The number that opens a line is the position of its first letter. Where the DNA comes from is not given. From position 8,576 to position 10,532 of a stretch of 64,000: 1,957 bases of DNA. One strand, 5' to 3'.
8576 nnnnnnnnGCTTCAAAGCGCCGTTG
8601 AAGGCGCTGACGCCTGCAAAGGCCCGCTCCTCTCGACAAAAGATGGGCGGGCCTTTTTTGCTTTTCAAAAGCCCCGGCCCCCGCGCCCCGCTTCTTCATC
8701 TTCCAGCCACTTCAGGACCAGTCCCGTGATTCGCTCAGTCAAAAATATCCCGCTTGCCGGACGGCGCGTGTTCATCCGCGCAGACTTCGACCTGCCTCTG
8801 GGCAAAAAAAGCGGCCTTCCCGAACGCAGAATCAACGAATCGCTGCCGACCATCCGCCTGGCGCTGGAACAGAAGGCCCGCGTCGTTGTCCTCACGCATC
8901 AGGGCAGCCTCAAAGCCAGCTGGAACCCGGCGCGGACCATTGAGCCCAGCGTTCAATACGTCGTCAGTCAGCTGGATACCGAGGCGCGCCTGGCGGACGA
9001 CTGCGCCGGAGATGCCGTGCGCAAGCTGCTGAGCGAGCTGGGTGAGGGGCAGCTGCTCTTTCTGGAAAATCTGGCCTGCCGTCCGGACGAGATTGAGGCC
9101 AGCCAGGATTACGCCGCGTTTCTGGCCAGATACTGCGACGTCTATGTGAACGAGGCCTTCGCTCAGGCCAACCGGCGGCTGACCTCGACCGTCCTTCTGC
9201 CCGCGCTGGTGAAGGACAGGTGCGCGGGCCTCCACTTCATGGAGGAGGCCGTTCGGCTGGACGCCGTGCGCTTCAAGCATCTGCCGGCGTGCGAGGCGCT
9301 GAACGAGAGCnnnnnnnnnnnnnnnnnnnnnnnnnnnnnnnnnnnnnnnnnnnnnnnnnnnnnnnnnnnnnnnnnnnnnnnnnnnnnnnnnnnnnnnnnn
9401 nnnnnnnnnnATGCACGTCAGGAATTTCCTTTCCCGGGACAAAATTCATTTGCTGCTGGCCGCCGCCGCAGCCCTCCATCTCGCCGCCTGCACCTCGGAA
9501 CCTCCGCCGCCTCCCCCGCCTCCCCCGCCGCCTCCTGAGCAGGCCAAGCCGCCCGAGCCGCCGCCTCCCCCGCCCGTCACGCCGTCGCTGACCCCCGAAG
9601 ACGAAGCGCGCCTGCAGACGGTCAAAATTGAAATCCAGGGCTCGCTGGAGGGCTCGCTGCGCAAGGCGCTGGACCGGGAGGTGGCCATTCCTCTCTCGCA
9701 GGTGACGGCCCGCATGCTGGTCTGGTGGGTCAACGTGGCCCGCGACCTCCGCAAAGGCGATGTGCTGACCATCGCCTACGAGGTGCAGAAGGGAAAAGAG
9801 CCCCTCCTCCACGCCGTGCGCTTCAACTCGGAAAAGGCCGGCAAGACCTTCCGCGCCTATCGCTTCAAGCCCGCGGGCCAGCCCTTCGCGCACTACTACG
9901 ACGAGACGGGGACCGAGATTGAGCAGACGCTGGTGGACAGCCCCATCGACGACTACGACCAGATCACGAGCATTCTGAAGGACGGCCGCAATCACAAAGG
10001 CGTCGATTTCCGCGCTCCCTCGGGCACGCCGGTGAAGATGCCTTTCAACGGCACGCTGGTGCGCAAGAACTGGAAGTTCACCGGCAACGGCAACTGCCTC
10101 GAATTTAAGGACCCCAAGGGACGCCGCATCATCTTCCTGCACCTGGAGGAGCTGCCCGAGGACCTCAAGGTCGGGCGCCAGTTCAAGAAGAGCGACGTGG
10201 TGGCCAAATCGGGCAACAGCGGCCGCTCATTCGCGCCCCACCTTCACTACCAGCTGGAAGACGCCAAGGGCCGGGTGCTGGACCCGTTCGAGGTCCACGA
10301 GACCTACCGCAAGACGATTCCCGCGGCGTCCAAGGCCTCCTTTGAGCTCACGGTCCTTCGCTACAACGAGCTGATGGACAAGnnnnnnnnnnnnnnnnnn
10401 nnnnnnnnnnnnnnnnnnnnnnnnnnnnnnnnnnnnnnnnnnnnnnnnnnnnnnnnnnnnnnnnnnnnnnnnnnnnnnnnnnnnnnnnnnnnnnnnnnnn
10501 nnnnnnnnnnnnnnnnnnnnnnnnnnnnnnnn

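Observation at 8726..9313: Truncated, degenerate phosphoglycerate kinase N-domain ORF in the canonical gap-pgk position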

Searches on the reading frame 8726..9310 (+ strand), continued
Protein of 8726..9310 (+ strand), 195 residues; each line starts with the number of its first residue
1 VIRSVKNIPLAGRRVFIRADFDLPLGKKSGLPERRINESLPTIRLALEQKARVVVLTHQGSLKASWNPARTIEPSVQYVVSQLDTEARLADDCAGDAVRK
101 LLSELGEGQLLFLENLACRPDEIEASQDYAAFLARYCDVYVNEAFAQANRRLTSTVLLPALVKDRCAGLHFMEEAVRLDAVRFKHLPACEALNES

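Call 76: find_homologous_proteins(query=P0014, max_evalue=1e-20)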
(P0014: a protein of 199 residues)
Query P0014 (199 aa): 254 proteins with E <= 1e-20 among 2996 candidates; the best 120 are listed.
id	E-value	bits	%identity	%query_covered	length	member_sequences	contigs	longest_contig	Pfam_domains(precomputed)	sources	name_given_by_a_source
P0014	1.9e-123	428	100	100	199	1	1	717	PF00162.25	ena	-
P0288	1.6e-51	193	58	87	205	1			PF00162.25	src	-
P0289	8.5e-50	187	55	79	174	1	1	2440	PF00162.25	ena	-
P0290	1.7e-49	186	56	89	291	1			PF00162.25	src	-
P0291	5.5e-49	185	55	86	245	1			PF00162.25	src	-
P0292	1.0e-48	184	54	87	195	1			PF00162.25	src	-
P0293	1.6e-48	183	52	87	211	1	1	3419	PF00162.25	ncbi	ncbi:MAG: phosphoglycerate kinase, partial [Verrucomicrobiota bacterium]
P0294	3.4e-48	182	55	85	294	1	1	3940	PF00162.25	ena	-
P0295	3.9e-48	182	57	77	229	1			PF00162.25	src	-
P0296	5.8e-48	181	58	75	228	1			PF00162.25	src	-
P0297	8.1e-48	181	53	85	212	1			PF00162.25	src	-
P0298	1.4e-47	180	56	84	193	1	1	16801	PF00162.25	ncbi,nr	ncbi:MAG: phosphoglycerate kinase, partial [Myxococcales bacterium]|nr:phosphoglycerate kinase [Myxo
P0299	1.7e-47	180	51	85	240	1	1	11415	PF00162.25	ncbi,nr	ncbi:MAG TPA: phosphoglycerate kinase, partial [Polyangia bacterium]|nr:phosphoglycerate kinase [Pol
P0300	2.1e-47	180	50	87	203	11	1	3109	PF00162.25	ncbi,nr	ncbi:MAG TPA: phosphoglycerate kinase, partial [Polyangia bacterium]|nr:phosphoglycerate kinase [Pol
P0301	5.8e-47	178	53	88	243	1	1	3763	PF00162.25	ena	-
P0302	1.1e-46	177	52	84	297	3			PF00162.25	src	-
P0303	1.6e-46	177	52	88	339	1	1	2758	PF00162.25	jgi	jgi:phosphoglycerate kinase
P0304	2.1e-46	176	51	88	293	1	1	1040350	PF00162.25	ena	-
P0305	3.6e-46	176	53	85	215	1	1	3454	PF00162.25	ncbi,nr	ncbi:MAG TPA: phosphoglycerate kinase, partial [Nannocystis exedens]|nr:phosphoglycerate kinase [Nan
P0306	5.2e-46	175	51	87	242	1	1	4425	PF00162.25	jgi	jgi:phosphoglycerate kinase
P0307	6.5e-46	175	51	87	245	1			PF00162.25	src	-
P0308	7.7e-46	174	52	85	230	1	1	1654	PF00162.25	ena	-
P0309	1.0e-45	174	51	89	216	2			PF00162.25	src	-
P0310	1.4e-45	174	56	78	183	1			PF00162.25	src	-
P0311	1.5e-45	174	51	85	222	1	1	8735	PF00162.25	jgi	jgi:phosphoglycerate kinase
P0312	3.1e-45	173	52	84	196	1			PF00162.25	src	-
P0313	7.9e-45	171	55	78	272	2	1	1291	PF00162.25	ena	-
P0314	8.6e-45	171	51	85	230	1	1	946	PF00162.25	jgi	jgi:phosphoglycerate kinase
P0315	9.2e-45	171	52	88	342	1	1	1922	PF00162.25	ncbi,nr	ncbi:MAG: phosphoglycerate kinase, partial [Bryobacteraceae bacterium]|nr:phosphoglycerate kinase [B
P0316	1.0e-44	171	53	77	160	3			PF00162.25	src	-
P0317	1.3e-44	171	52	85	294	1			PF00162.25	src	-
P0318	2.3e-44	170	52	84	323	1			PF00162.25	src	-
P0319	3.0e-44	169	53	80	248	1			PF00162.25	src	-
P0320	5.2e-44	169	51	87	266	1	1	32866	PF00162.25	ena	-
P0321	5.3e-44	168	51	85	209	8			PF00162.25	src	-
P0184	6.1e-44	168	53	85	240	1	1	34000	PF00162.25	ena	-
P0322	6.5e-44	168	53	87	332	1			PF00162.25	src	-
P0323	1.1e-43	168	50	88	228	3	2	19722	PF00162.25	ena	-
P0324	3.0e-43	166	55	79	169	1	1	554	PF00162.25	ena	-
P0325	3.5e-43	166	49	87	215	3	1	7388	PF00162.25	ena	-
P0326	6.9e-43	165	49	87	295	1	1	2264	PF00162.25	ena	-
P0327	8.0e-43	165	53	85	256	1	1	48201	PF00162.25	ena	-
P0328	8.6e-43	165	51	85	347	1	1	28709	PF00162.25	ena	-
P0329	9.0e-43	164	52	79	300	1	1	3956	PF00162.25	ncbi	ncbi:MAG: phosphoglycerate kinase, partial [Deltaproteobacteria bacterium]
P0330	1.3e-42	164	50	85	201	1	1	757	PF00162.25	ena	-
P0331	1.6e-42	164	50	89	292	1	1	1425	PF00162.25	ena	-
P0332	1.9e-42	163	51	85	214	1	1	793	PF00162.25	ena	-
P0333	1.9e-42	163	52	87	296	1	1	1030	PF00162.25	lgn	-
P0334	2.6e-42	163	51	85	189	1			PF00162.25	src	-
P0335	2.7e-42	163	52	85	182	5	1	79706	PF00162.25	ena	-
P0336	3.1e-42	163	51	87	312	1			PF00162.25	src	-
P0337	4.3e-42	162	52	77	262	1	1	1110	PF00162.25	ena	-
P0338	5.1e-42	162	52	78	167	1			PF00162.25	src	-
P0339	6.0e-42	162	51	87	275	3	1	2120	PF00162.25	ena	-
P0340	7.7e-42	161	47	84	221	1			PF00162.25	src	-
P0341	8.8e-42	161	52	84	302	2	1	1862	PF00162.25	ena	-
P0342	9.5e-42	161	51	84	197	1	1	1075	PF00162.25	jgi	jgi:phosphoglycerate kinase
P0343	1.2e-41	161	51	86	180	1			PF00162.25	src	-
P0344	1.3e-41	161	52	87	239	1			PF00162.25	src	-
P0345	1.9e-41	160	53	84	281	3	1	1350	PF00162.25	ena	-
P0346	2.2e-41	160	50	87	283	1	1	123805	PF00162.25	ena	-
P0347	2.3e-41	160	58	71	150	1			PF00162.25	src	-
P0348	2.4e-41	160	48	98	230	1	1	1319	PF00162.25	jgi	-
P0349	2.7e-41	160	48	87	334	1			PF00162.25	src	-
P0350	3.2e-41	159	51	85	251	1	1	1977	PF00162.25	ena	-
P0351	3.9e-41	159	52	80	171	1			PF00162.25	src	-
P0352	3.9e-41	159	51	85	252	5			PF00162.25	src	-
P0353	4.0e-41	159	47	83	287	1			PF00162.25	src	-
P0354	4.6e-41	159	49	87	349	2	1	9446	PF00162.25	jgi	-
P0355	4.6e-41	159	47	87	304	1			PF00162.25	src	-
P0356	5.2e-41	159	52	85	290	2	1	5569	PF00162.25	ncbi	ncbi:MAG: phosphoglycerate kinase, partial [Candidatus Limnocylindria bacterium]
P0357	5.6e-41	159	50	85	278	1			PF00162.25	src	-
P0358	5.8e-41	159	51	85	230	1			PF00162.25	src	-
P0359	6.0e-41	159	48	87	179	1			PF00162.25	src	-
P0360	6.8e-41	158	49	88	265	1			PF00162.25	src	-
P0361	6.8e-41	158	49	87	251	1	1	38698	PF00162.25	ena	-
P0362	7.7e-41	158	50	84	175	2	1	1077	PF00162.25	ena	-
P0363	7.8e-41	158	51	84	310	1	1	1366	PF00162.25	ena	-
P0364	8.6e-41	158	52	84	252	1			PF00162.25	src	-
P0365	9.7e-41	158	57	69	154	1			PF00162.25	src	-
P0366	1.0e-40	158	51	87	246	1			PF00162.25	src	-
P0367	1.4e-40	157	50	84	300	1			PF00162.25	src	-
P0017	1.7e-40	157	47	92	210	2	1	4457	PF00162.25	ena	-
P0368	2.9e-40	156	51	85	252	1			PF00162.25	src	-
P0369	3.5e-40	156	51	84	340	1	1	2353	PF00162.25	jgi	jgi:phosphoglycerate kinase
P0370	3.6e-40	156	49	87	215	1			PF00162.25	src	-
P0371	4.4e-40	156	50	88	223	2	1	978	PF00162.25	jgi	jgi:phosphoglycerate kinase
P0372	4.4e-40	156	49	85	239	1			PF00162.25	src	-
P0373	5.4e-40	155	56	72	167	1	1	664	PF00162.25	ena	-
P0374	6.3e-40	155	51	76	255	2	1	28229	PF00162.25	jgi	jgi:phosphoglycerate kinase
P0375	6.5e-40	155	51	87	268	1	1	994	PF00162.25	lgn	-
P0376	6.8e-40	155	48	87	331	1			PF00162.25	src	-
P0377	6.9e-40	155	50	85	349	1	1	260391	PF00162.25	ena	-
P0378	8.2e-40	155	51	86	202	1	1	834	PF00162.25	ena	-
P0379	8.6e-40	155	52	76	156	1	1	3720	PF00162.25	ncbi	ncbi:MAG: phosphoglycerate kinase, partial [Polyangia bacterium]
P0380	8.7e-40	155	51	73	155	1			PF00162.25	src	-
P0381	1.4e-39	154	50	85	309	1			PF00162.25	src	-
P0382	1.5e-39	154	49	87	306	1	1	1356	PF01061.30,PF00162.25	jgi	-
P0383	1.5e-39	154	51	89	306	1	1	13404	PF00162.25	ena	-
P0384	1.5e-39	154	54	77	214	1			PF00162.25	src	-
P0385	1.6e-39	154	49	85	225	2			PF00162.25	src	-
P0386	1.9e-39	154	53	85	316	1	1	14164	PF00162.25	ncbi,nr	ncbi:phosphoglycerate kinase, partial [Candidatus Poribacteria bacterium]|nr:phosphoglycerate kinase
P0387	3.2e-39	153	51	85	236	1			PF00162.25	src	-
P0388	3.7e-39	153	50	88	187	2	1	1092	PF00162.25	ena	-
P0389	4.2e-39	153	52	74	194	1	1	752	PF00162.25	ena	-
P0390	4.7e-39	152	46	89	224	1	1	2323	PF00162.25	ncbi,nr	ncbi:MAG TPA: phosphoglycerate kinase, partial [Acidobacteriota bacterium]|nr:phosphoglycerate kinas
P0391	5.5e-39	152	49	80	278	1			PF00162.25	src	-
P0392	6.0e-39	152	48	89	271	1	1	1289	PF00162.25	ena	-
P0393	6.1e-39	152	53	70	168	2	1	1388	PF00162.25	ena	-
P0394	6.5e-39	152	53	75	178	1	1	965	PF00162.25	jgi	jgi:phosphoglycerate kinase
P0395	7.1e-39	152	52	87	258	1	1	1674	PF00162.25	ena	-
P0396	7.6e-39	152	48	83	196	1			PF00162.25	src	-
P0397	7.6e-39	152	52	80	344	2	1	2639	PF00162.25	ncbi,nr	ncbi:MAG: phosphoglycerate kinase [Deltaproteobacteria bacterium]|nr:phosphoglycerate kinase [Deltap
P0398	1.1e-38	151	53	73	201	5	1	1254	PF00162.25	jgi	jgi:phosphoglycerate kinase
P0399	1.2e-38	151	50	86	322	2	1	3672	PF00162.25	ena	-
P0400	1.2e-38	151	51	77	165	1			PF00162.25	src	-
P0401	1.3e-38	151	49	85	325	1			PF00162.25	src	-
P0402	1.6e-38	151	51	72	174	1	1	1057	PF00162.25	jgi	-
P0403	1.7e-38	151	48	84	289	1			PF00162.25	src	-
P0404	2.3e-38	150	49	83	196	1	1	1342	PF00162.25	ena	-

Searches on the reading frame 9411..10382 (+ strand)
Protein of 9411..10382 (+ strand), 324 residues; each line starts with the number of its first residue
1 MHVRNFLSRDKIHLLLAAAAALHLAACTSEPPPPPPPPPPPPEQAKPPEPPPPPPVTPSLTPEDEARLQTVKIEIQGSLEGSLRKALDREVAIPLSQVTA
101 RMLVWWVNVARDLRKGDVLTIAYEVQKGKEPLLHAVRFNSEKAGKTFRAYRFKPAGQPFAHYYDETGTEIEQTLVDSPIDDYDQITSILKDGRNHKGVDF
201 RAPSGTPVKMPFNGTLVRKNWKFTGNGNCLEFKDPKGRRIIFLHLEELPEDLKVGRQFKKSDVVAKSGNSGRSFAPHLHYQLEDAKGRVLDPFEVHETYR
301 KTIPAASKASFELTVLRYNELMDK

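Call 3: search_protein_families(library=pfam, proteins=[window:9411-10382:+], max_evalue=1)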
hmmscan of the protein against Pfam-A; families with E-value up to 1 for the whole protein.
window:9411-10382:+ (324 aa): 1 family
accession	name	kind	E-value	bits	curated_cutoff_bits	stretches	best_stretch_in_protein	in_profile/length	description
PF01551.29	Peptidase_M23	-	4.5e-18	65.7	28.7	1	194-292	2-96/96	Peptidase family M23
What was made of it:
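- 9411..10385 (+): Downstream neighbour, an M23 peptidase. It is not part of the unit. It marks the boundary and shows there is no room for a C-lobe. PF01551, E=4.5e-18 (call 3).
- Checked: An M23 peptidase lies downstream at 9411-10385 (PF01551, E=4.5e-18; call 3).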
